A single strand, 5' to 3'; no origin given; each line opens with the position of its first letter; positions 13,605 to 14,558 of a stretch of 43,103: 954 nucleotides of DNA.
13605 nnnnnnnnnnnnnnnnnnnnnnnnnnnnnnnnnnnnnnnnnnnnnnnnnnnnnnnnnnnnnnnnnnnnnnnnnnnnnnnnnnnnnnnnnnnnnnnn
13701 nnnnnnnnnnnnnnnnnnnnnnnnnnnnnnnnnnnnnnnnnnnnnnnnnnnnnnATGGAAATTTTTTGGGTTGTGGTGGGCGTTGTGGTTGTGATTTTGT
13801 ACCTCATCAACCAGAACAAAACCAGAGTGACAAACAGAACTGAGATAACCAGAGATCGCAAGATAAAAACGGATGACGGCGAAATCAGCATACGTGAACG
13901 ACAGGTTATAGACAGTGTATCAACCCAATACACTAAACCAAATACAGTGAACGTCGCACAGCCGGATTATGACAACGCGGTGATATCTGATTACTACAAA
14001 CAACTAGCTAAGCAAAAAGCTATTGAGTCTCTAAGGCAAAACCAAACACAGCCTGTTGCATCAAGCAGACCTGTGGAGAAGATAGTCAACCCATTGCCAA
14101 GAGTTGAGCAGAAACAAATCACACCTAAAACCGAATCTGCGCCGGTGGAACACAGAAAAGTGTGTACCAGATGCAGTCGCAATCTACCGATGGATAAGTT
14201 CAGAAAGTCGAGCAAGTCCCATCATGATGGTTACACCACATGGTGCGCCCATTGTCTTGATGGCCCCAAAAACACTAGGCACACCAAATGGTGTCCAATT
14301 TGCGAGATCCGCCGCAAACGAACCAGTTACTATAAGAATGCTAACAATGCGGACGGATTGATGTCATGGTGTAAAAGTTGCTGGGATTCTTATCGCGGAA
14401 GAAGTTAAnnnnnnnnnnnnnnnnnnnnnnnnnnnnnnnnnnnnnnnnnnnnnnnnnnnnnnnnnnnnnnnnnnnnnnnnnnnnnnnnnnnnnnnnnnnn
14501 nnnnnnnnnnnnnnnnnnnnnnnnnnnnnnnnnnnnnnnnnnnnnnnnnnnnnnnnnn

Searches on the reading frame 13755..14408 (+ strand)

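Call 78: search_protein_families(library=pfam, proteins=[window:13755-14408:+], max_evalue=10)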
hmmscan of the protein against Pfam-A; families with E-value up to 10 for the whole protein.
window:13755-14408:+ (217 aa): 6 families
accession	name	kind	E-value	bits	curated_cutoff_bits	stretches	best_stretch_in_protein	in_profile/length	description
PF12898.13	Stc1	-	0.00062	20.7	24.8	2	118-168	35-83/84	Stc1 domain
PF13920.12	zf-C3HC4_3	-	0.19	12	27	0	163-184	25-43/49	Zinc finger, C3HC4 type (RING finger)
PF25624.1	PH_S11IP_C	-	0.21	12.2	22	1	13-58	50-95/154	STK11-interacting protein, C-terminal PH domain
PF06906.16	DUF1272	-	0.5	11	25.3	1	133-183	4-47/57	Protein of unknown function (DUF1272)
PF14447.12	Prok-RING_4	-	0.65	10.4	27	1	164-186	21-39/46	Prokaryotic RING finger family 4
PF05605.18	zf-Di19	-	1.7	9.4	27.5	1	162-186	16-40/54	Drought induced 19 protein (Di19), zinc-binding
